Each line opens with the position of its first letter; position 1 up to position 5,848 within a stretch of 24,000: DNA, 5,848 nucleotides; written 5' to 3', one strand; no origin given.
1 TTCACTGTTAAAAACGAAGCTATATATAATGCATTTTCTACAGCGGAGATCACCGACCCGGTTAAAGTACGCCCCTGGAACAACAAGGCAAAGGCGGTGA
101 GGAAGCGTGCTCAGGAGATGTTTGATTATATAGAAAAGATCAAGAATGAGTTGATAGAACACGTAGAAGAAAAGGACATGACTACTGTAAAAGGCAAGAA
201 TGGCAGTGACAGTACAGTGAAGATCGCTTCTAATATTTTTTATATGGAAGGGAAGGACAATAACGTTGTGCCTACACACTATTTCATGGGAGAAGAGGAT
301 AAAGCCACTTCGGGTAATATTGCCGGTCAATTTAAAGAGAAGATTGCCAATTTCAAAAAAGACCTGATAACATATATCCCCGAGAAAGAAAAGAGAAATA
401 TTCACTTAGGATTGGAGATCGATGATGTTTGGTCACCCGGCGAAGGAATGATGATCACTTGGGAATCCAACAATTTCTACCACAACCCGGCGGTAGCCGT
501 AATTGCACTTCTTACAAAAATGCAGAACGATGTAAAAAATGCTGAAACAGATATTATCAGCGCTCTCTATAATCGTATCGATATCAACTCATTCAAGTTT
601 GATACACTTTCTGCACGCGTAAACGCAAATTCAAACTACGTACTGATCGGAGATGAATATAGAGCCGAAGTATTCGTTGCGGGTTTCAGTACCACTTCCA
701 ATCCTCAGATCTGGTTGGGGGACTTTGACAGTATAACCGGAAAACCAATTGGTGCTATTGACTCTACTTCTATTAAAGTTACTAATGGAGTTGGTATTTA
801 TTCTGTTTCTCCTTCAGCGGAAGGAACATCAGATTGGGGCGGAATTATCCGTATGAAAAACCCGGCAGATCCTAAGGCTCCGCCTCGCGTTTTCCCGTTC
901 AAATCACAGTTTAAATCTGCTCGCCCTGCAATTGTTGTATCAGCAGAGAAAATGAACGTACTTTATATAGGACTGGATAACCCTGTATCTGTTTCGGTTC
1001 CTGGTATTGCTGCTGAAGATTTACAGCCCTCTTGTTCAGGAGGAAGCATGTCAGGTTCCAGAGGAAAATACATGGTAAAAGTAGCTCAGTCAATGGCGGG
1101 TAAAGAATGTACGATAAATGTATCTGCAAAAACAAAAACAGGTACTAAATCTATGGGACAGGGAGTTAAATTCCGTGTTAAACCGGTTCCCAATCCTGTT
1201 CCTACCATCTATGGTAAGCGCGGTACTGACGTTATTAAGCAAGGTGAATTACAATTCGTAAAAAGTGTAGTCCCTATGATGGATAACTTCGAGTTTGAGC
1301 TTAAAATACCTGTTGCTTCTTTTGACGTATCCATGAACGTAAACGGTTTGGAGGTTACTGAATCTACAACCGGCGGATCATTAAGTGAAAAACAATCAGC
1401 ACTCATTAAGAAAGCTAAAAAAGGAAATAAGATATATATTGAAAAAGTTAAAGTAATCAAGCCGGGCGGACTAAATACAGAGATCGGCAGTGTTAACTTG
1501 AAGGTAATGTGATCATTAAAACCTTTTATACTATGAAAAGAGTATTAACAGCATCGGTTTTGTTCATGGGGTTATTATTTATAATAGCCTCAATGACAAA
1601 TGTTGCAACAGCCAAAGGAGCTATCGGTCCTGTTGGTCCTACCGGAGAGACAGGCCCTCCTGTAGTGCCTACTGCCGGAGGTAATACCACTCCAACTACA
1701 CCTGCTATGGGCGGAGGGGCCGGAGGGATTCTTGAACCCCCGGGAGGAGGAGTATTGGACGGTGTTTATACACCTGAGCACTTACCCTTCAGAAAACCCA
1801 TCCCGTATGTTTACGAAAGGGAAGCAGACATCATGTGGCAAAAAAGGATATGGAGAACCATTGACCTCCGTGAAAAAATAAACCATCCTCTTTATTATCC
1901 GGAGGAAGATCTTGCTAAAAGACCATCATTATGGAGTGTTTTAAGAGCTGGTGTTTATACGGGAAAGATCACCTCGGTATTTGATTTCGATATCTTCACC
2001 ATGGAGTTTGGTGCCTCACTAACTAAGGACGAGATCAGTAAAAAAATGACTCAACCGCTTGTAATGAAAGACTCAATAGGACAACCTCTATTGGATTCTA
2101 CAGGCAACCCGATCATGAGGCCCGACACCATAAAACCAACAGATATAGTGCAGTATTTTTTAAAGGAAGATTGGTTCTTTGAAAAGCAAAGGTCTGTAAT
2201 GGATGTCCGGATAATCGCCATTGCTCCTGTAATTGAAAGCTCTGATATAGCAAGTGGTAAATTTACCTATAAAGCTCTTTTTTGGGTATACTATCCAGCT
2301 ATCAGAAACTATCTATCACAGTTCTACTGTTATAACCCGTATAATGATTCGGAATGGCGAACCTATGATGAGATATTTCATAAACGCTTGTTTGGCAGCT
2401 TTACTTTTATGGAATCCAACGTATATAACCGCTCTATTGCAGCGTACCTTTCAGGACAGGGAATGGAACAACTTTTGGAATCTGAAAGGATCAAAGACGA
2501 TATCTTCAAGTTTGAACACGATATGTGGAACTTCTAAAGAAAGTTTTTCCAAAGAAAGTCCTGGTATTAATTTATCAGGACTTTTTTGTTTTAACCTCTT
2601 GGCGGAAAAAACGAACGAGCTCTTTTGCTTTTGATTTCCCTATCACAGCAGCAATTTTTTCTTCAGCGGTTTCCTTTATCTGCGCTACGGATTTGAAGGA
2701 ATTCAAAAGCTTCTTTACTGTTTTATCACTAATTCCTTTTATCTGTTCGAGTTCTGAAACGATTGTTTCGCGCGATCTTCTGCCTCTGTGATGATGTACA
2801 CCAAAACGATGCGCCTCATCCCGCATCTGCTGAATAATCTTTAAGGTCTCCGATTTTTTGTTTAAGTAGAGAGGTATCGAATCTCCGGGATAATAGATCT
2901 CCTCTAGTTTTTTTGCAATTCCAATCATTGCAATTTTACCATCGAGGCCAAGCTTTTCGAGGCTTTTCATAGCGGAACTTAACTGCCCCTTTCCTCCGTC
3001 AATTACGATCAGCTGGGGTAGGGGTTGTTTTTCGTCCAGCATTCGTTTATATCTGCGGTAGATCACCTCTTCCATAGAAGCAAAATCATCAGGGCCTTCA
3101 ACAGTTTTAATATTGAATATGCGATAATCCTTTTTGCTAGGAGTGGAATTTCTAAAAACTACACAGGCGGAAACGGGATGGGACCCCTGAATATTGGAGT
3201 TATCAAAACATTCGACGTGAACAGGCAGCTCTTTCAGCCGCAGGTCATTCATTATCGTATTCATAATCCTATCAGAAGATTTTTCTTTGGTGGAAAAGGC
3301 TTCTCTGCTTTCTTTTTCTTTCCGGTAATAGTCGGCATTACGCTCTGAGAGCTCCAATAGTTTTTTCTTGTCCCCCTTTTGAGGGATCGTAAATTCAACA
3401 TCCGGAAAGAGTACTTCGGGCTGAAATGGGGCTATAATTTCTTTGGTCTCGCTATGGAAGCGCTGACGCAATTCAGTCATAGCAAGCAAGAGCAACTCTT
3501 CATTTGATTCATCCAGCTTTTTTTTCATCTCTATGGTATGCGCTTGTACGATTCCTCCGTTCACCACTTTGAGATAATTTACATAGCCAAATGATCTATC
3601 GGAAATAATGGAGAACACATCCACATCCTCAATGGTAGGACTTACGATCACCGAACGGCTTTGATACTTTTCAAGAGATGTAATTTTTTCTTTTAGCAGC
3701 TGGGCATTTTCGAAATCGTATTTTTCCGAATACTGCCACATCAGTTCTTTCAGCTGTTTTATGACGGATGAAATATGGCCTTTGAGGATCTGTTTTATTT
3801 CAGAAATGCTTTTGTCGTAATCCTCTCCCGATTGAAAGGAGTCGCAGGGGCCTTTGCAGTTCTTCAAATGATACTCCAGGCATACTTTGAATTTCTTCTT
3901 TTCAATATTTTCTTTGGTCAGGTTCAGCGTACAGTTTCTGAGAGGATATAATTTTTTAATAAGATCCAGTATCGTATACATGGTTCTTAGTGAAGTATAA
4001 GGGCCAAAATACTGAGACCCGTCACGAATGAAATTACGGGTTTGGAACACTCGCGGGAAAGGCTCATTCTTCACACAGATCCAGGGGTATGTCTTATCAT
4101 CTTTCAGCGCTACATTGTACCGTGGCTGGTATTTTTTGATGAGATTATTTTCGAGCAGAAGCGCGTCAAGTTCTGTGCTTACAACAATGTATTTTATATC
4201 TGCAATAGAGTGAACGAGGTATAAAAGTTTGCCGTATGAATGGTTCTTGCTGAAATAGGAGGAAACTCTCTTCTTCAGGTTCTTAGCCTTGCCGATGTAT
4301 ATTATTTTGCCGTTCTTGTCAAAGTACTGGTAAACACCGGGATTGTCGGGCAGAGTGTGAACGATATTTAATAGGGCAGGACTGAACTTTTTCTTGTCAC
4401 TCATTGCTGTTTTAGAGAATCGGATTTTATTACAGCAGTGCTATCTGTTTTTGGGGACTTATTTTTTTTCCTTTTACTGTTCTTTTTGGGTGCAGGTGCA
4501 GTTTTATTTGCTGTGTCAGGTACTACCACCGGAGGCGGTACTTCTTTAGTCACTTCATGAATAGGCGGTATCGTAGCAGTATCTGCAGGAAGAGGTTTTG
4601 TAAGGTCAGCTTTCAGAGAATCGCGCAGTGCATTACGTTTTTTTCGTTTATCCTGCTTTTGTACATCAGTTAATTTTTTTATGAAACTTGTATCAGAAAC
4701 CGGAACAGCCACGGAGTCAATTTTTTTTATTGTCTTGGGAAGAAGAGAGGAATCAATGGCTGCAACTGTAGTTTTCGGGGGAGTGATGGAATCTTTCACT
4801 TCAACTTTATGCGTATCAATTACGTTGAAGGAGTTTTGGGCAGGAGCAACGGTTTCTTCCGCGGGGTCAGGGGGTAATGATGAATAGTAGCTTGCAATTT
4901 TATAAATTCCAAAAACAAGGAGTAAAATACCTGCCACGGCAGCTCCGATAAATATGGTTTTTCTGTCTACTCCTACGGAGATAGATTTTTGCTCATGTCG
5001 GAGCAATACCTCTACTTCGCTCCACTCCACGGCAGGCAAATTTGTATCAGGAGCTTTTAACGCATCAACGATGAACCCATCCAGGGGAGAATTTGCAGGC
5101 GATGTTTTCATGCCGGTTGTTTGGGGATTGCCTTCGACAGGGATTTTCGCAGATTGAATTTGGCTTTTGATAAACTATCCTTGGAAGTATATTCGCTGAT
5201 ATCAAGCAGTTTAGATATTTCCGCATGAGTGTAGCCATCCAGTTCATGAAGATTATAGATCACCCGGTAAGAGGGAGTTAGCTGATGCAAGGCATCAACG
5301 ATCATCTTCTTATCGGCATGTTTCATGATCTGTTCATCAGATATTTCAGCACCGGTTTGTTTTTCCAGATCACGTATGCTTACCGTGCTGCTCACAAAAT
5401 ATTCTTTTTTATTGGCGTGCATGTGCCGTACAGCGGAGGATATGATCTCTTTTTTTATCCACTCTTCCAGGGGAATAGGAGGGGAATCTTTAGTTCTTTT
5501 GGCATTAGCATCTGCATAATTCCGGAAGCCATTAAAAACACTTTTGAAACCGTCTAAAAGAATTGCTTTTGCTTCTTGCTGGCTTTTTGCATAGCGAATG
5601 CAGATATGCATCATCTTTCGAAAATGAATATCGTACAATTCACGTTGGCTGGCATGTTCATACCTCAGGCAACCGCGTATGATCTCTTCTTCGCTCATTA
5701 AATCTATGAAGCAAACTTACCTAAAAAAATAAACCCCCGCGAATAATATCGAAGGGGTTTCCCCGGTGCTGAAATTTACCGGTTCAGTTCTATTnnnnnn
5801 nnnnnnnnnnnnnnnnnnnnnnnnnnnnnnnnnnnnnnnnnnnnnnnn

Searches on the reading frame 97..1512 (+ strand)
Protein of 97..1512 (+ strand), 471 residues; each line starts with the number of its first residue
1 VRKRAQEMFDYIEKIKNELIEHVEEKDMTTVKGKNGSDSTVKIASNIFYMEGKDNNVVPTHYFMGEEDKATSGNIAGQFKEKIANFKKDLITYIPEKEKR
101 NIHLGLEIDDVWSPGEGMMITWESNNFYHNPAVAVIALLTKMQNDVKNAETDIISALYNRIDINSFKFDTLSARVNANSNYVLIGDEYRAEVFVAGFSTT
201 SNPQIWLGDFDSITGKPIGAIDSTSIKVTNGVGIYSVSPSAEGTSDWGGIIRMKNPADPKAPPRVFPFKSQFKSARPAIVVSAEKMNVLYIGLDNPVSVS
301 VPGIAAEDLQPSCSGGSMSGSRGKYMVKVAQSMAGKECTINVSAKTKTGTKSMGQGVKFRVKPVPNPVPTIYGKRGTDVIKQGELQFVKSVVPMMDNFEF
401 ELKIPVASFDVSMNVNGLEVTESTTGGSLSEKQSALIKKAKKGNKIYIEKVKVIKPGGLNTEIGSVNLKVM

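Call 6: search_protein_families(library=pfam, proteins=[window:97-1512:+], max_evalue=0.001)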
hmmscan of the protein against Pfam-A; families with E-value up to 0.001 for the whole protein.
window:97-1512:+ (471 aa): 4 families
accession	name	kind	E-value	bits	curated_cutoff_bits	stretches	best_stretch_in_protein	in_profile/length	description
PF21602.3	GldM_3rd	-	2.2e-22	79.5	25.2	1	279-362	2-82/82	GldM third domain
PF12081.13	GldM_1st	-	5.5e-20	72.6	25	1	2-158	53-192/194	GldM N-terminal domain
PF12080.14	GldM_4th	-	4.8e-14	53.4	24.6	1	365-457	1-97/114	GldM C-terminal domain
PF21601.3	GldM_2nd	-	4.8e-13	49.9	24.4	1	165-258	4-83/98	GldM second domain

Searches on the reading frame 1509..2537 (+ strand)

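Call 6: search_protein_families(library=pfam, proteins=[window:1509-2537:+], max_evalue=0.001)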
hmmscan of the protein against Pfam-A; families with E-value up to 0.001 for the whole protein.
window:1509-2537:+ (342 aa): 1 family
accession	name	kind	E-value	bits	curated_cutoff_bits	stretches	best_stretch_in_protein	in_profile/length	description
PF19841.4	GldN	-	4.1e-64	216.8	23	1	104-341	2-228/228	Gliding motility associated protein GldN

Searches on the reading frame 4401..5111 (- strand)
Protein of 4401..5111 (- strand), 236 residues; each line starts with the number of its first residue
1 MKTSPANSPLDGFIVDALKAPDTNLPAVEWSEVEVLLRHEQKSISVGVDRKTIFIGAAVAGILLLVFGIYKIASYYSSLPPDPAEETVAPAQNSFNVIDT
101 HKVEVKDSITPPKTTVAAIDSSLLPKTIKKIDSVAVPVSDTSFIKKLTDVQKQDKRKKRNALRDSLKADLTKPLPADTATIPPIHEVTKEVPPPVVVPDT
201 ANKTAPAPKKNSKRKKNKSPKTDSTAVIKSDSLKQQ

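Call 4: search_protein_families(library=pfam, proteins=[window:4401-5111:-], max_evalue=1)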
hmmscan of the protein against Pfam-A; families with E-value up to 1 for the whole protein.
window:4401-5111:- (236 aa): 0 families

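Call 5: search_protein_families(library=ncbifam, proteins=[window:4401-5111:-], max_evalue=1)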
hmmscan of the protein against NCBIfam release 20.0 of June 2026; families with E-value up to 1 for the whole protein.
window:4401-5111:- (236 aa): 1 family
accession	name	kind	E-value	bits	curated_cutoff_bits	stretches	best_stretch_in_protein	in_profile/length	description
TIGR02175.1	PorC_KorC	subfamily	0.081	12.7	81.1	1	57-126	14-80/177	2-oxoacid:acceptor oxidoreductase, gamma subunit, pyruvate/2-ketoisovalerate family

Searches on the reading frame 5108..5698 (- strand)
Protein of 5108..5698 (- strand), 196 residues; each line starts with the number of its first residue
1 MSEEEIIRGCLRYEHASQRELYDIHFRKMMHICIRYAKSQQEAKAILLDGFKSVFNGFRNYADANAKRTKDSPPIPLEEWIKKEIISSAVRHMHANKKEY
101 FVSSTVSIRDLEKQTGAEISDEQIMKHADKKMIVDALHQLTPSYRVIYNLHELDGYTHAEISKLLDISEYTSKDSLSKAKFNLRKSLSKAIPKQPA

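Call 4: search_protein_families(library=pfam, proteins=[window:5108-5698:-], max_evalue=1)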
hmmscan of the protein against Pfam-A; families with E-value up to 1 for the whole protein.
window:5108-5698:- (196 aa): 5 families
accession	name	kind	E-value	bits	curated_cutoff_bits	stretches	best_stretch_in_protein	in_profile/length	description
PF08281.18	Sigma70_r4_2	-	4.3e-11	42.7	25.7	1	132-180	3-51/54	Sigma-70, region 4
PF04545.22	Sigma70_r4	-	0.0099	15.8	24.1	1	136-171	1-36/50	Sigma-70, region 4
PF07638.17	Sigma70_ECF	-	0.03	14.6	21.1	1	134-185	130-181/185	ECF sigma factor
PF23130.1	IcmW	-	0.033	14.8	27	1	85-185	18-116/144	IcmW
PF13384.12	HTH_23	-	0.2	11.9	24.6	1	145-171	9-33/50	Homeodomain-like domain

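Call 5: search_protein_families(library=ncbifam, proteins=[window:5108-5698:-], max_evalue=1)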
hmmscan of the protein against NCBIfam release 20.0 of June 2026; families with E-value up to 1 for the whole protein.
window:5108-5698:- (196 aa): 64 families (the best 25 are shown)
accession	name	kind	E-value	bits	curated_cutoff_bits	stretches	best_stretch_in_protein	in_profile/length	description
TIGR02937.1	sigma70-ECF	superfamily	1.7e-15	57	42.9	1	18-187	3-165/165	sigma-70 family RNA polymerase sigma factor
TIGR02985.1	Sig70_bacteroi1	subfamily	1.1e-12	48.5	126.4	1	19-187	4-162/162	RNA polymerase sigma-70 factor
NF008888.0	PRK11922.1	equivalog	1.7e-10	40.9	204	1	2-192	16-201/231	RNA polymerase sigma factor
NF009174.0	PRK12522.1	equivalog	2.3e-10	40.8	217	1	19-190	6-170/175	RNA polymerase sigma factor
NF009171.0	PRK12518.1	equivalog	1.7e-08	34.5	208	1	2-189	13-186/191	RNA polymerase sigma factor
NF058625.1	sigma_PG0214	equivalog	2.7e-08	33.7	130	1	112-190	85-164/170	GFO_1088 family ECF-type sigma factor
NF006930.0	PRK09415.1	subfamily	2.8e-08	33.8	198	1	27-189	27-177/179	RNA polymerase factor sigma C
TIGR02954.1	Sig70_famx3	hypoth_equivalog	3.4e-08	33.4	188.5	1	1-189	1-169/170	RNA polymerase sigma-70 factor, TIGR02954 family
NF005385.0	PRK06930.1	subfamily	5.3e-08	32.8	136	1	120-188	95-163/170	positive control sigma-like factor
TIGR02950.1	SigM_subfam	subfamily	7.1e-08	32.4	147.95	1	20-187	4-158/159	RNA polymerase sigma factor, SigM family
NF009189.0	PRK12537.1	equivalog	7.8e-08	32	261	1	6-184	13-178/182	RNA polymerase sigma factor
NF007223.0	PRK09641.1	equivalog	1.7e-07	31.2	209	1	12-189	14-186/187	RNA polymerase sigma factor SigW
NF004113.0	PRK05602.1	equivalog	2.2e-07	30.7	208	1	4-191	33-205/211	RNA polymerase sigma factor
NF007225.0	PRK09643.1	equivalog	5.9e-07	29.4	190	1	14-189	25-184/204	RNA polymerase sigma factor SigM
NF007229.0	PRK09647.1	equivalog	1.8e-06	27.5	265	1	19-193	47-208/220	RNA polymerase sigma factor SigE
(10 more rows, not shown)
